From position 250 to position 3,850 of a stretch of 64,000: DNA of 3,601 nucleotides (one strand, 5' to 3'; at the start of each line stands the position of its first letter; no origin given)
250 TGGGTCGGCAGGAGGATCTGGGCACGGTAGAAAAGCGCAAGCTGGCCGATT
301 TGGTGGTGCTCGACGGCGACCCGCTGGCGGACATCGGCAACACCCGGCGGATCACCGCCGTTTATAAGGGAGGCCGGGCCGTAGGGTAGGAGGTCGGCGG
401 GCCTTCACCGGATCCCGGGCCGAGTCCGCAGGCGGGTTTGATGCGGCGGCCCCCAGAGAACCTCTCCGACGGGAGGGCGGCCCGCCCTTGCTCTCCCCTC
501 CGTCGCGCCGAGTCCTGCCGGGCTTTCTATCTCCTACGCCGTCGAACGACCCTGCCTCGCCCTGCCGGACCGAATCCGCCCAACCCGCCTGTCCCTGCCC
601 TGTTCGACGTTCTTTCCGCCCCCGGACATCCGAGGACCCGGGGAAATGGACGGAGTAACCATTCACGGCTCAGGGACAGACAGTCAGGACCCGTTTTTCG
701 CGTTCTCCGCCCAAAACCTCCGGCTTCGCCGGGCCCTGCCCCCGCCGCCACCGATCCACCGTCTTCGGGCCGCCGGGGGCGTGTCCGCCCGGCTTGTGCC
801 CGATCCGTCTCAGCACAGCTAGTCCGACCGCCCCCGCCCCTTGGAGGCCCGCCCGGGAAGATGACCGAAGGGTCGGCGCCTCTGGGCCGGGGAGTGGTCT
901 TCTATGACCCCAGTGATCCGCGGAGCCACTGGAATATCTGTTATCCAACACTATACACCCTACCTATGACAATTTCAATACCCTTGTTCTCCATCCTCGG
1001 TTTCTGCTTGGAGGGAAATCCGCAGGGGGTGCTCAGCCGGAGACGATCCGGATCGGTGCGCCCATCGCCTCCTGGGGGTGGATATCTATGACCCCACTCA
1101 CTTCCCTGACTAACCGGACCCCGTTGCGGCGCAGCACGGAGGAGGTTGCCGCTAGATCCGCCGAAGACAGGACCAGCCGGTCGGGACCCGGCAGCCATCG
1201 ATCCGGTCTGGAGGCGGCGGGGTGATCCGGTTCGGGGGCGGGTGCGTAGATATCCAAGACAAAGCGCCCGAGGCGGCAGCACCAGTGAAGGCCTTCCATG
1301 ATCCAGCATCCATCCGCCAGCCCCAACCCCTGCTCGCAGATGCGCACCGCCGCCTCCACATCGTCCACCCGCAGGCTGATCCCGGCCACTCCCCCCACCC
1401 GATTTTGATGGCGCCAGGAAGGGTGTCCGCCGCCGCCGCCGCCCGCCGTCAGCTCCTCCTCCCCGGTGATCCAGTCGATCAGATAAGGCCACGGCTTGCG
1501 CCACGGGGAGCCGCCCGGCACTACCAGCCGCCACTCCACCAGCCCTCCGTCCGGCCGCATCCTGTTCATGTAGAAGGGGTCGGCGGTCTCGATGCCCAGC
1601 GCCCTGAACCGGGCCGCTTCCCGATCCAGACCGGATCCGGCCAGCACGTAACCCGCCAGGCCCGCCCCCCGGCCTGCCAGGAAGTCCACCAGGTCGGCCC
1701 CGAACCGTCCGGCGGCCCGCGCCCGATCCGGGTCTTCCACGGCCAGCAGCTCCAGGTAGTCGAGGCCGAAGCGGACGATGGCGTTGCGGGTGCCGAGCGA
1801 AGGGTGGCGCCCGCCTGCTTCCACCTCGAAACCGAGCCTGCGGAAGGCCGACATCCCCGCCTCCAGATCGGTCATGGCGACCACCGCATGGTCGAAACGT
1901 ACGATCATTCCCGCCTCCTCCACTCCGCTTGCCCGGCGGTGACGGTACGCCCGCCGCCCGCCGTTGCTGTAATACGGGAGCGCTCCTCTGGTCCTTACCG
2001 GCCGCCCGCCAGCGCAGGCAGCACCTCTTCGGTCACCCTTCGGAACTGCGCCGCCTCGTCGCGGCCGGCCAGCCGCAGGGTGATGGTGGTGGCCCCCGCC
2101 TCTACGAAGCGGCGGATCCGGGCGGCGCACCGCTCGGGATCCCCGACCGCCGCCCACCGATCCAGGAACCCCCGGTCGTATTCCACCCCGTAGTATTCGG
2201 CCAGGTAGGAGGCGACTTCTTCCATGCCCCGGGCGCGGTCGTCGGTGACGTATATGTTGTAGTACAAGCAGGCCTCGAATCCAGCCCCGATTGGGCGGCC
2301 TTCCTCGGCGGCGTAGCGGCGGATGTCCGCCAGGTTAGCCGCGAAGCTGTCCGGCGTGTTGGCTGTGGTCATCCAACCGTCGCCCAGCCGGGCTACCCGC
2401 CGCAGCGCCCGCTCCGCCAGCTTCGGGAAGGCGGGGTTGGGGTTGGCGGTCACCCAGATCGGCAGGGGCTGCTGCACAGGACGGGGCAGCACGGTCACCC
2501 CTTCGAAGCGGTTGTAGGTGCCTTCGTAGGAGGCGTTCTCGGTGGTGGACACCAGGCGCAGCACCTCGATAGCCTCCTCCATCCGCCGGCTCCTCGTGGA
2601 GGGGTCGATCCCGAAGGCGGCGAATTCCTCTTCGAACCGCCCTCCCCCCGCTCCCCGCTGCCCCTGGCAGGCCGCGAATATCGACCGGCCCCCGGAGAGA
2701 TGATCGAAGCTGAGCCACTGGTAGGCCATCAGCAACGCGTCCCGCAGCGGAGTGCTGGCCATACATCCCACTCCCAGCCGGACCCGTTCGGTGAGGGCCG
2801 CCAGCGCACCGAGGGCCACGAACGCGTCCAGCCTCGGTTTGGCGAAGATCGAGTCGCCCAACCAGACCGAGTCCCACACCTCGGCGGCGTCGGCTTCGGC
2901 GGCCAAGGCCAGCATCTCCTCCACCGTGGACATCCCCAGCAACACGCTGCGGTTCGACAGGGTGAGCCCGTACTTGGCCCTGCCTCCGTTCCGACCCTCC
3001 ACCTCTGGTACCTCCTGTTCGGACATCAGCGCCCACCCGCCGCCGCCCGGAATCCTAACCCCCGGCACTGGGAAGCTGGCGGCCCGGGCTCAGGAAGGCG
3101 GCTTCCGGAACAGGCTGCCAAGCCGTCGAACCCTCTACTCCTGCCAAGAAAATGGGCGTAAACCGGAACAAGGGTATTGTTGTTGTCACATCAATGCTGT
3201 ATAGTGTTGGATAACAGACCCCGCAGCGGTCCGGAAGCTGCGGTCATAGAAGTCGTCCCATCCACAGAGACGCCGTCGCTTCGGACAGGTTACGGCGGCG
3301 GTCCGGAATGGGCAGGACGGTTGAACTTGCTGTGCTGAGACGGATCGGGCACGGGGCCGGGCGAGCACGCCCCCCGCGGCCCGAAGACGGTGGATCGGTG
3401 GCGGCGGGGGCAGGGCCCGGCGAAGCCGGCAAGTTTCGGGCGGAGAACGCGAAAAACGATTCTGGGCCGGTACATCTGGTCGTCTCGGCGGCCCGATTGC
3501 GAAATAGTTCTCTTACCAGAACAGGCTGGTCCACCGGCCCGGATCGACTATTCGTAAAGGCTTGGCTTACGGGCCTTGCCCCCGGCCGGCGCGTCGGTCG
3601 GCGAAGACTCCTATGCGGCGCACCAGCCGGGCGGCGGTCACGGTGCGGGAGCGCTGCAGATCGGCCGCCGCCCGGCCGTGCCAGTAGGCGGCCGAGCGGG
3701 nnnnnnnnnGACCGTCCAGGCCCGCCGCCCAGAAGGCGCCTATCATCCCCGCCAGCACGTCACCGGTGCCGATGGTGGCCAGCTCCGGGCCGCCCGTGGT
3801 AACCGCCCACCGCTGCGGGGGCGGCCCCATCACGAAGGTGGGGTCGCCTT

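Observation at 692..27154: Four-copy family of promoter-led, GC-rich structured elements sharing an upstream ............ motif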

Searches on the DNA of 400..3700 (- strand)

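Call 7: search_rna_families(source=window, start=400, end=3700, threshold=evalue, max_evalue=10, show_alignments=3)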
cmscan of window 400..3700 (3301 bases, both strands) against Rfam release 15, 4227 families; matches with E-value up to 10: 3.
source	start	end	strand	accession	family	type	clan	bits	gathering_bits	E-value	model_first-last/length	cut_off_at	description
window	527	608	-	RF02927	Actino-ugpB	Gene; sRNA;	-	23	42.5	0.38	1-61/61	no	Actino-ugpB RNA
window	2101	2163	-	RF03991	mir-9209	Gene; miRNA;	-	17.6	90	4.6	1-72/72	no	mir-9209 microRNA precursor family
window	2860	2919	-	RF01119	sR32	Gene; snRNA; snoRNA; CD-box;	-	11.6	40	9.5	1-57/57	no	Small nucleolar RNA sR32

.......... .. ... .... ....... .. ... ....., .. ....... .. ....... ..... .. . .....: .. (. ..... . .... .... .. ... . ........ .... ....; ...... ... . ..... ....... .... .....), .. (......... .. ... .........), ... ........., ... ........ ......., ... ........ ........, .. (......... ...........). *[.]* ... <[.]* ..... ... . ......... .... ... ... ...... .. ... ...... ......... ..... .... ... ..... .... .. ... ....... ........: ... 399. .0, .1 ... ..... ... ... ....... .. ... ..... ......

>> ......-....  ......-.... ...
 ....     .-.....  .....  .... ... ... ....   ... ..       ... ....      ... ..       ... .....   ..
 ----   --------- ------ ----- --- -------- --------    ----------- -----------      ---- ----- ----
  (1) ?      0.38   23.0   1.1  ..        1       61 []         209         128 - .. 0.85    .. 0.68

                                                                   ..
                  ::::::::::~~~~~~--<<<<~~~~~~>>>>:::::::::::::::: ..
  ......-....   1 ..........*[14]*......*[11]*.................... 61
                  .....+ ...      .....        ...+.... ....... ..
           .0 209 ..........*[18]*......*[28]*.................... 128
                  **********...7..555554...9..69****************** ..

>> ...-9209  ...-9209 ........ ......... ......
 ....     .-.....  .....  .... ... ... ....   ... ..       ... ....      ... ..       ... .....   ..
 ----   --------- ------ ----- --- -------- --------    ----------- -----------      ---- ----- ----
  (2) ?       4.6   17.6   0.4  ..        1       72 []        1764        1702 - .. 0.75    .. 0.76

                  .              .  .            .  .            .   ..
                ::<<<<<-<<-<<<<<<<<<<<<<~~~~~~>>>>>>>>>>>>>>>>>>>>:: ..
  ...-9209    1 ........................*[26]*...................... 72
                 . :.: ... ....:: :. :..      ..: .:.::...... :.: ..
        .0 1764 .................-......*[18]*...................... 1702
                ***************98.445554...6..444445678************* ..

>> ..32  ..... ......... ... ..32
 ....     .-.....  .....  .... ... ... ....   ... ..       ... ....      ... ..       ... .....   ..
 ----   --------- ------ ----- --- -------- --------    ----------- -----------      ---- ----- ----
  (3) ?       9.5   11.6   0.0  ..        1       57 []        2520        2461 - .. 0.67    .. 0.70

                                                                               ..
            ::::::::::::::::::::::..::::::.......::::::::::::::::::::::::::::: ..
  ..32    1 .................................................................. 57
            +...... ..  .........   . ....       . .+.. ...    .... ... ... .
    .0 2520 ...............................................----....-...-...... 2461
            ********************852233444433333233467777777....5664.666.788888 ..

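Call 84: build_rna_model(alignment_id=A6, structure=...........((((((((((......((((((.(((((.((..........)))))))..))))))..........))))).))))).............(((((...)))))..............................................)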
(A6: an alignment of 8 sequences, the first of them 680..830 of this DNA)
Model R1 built from alignment A6 (8 sequences, 160 columns); structure: as given.
model positions 151; base pairs 28; branch points 1; effective number of sequences 1.57; information 0.59 bits per position. Calibrated on 0.2 Mb of random sequence (short: E-values are rough).
structure used (alignment columns):
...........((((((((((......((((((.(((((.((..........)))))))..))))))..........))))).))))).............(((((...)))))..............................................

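Call 85: search_with_rna_model(model_id=R1, sources=[window, L151, L152, L153, L154, L155, L156, L157, L158, L159, L160, L161, L001, L002, L003, L004, L005, L006, L007, L008, L009, L010, L033], max_evalue=1)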
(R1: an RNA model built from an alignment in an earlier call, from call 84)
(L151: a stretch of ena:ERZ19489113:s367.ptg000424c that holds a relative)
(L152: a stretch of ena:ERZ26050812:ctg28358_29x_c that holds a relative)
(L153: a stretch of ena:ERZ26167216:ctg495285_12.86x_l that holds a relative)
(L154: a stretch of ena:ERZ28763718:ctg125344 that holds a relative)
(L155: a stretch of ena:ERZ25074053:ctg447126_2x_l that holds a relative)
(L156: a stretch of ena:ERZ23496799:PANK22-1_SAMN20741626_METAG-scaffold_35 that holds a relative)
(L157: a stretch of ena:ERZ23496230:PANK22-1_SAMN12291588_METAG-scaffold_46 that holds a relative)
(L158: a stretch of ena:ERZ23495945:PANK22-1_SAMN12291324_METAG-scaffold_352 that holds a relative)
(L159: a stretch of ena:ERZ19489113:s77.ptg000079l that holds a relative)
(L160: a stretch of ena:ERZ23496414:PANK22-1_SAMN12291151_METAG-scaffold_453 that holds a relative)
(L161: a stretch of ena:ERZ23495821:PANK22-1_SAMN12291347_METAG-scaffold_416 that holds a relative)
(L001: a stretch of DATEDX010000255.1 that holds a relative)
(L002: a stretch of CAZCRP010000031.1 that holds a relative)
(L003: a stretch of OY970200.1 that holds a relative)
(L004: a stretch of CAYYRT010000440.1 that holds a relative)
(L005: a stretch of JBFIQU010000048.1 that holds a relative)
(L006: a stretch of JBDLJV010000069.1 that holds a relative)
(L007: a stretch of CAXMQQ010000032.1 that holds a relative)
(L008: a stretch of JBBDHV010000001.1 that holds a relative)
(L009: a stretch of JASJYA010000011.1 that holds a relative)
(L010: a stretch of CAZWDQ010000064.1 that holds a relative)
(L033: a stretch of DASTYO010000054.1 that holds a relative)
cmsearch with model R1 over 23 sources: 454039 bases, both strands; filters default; matches with E-value up to 1: 22.
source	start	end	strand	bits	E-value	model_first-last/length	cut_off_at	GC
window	3318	3471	+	146.9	7e-36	1-151/151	no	0.71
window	679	830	-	145.3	1.9e-35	1-151/151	no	0.71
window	26682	26829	+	140.8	2.9e-34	1-151/151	no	0.7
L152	12362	12515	+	139.1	7.9e-34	1-151/151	no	0.72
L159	5665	5812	-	138.9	8.7e-34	1-151/151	no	0.71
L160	12374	12525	+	127.9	6.7e-31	1-151/151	no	0.73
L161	12348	12469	+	77.6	1e-17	1-151/151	no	0.69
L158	12372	12421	+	41.2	3.4e-08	1-50/151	3'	0.76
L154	5867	5995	-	22.1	0.0034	1-151/151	no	0.71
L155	5867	5995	-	22.1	0.0034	1-151/151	no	0.71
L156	13732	13755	-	21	0.0064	87-110/151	no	0.92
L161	21526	21654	-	18.2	0.035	1-151/151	no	0.74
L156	9683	9706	+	16.1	0.12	87-110/151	no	0.83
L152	19829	19924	+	15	0.24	1-151/151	no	0.7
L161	19718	19813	+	15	0.24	1-151/151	no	0.7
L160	1130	1279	-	14.7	0.29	1-151/151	no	0.66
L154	20526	20691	+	14.6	0.3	1-151/151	no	0.67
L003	11930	12061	+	13.8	0.48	1-151/151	no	0.61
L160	20277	20378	+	13.6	0.56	1-151/151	no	0.7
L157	20343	20444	+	13.5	0.58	1-151/151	no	0.71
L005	6413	6552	-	13.5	0.59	1-151/151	no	0.66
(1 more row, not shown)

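Call 98: search_dna_similar(query=window:3160-3465:+, collection=plasmids, mode=distant, max_evalue=0.001, max_rows=10)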
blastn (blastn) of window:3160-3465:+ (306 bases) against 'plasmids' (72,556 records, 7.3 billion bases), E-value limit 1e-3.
No match.

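Call 99: search_dna_similar(query=window:3160-3465:+, collection=phages, mode=distant, max_evalue=0.001, max_rows=10)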
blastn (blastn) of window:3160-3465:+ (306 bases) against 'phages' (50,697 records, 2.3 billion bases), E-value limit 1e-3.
No match.

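Call 103: build_rna_model(alignment_id=A7, structure=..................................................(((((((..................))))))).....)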
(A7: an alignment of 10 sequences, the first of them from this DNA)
Model R2 built from alignment A7 (10 sequences, 87 columns); structure: as given.
model positions 70; base pairs 7; branch points 0; effective number of sequences 5.04; information 0.804 bits per position. Calibrated on 0.2 Mb of random sequence (short: E-values are rough).
structure used (alignment columns):
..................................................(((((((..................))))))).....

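Call 104: search_with_rna_model(model_id=R2, sources=[window, L151, L152, L153, L154, L155, L156, L157, L158, L159, L160, L161, L001, L002, L003, L004, L005, L006, L007, L008, L009, L010, L033], max_evalue=5)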
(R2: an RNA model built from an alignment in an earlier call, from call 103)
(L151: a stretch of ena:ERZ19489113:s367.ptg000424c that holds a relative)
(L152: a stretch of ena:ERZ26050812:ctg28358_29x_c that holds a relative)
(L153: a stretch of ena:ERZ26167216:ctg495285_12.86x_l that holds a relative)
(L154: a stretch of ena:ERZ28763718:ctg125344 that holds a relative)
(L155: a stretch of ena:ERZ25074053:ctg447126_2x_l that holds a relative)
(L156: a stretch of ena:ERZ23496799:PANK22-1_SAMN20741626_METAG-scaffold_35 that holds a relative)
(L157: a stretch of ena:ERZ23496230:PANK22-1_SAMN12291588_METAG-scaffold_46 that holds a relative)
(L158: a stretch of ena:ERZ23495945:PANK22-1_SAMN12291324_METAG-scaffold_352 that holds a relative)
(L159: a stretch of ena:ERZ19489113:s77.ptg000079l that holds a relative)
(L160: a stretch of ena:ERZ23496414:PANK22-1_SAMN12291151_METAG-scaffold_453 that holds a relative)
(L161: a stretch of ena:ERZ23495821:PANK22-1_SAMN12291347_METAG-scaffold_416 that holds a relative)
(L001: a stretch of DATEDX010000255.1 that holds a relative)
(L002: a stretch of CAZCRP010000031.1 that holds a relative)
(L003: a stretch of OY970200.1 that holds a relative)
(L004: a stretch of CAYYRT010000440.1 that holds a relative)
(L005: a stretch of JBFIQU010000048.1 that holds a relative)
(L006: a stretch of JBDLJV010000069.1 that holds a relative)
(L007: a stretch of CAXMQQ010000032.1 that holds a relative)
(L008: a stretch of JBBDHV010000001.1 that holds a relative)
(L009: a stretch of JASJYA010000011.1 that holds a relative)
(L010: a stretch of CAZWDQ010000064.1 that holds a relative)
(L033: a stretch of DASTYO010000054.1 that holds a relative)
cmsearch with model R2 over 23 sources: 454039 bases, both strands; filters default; matches with E-value up to 5: 21.
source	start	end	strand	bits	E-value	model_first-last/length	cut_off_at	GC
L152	12252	12320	+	80.2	2.3e-14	1-70/70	no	0.64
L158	12264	12332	+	77.8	7.4e-14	1-70/70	no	0.61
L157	12261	12328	+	73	7.7e-13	1-70/70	no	0.62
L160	12265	12332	+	73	7.7e-13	1-70/70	no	0.62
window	3182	3249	+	66.9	1.5e-11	1-70/70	no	0.53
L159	5838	5918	-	65.3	3.2e-11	1-70/70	no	0.43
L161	12250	12321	+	64.5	4.7e-11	1-70/70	no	0.57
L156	13839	13919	-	62.8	1.1e-10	1-70/70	no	0.54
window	22834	22911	-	61.5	2.1e-10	1-70/70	no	0.41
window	26580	26660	+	61.1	2.6e-10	1-70/70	no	0.44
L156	9518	9598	+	60.7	3.1e-10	1-70/70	no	0.56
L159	9538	9615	+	58.1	1.1e-09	1-70/70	no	0.41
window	902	973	-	57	1.8e-09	1-70/70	no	0.47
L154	17058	17134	+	48.1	1.4e-07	1-70/70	no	0.55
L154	14242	14330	-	19.9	0.13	1-70/70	no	0.6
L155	14243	14331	-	19.9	0.13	1-70/70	no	0.6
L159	13611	13661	-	17.9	0.34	1-70/70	no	0.37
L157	12299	12323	-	14.8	1.6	39-65/70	no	0.72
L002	6415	6442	-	14.7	1.7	39-67/70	no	0.68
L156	9563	9593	-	12.7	4.3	39-65/70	no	0.81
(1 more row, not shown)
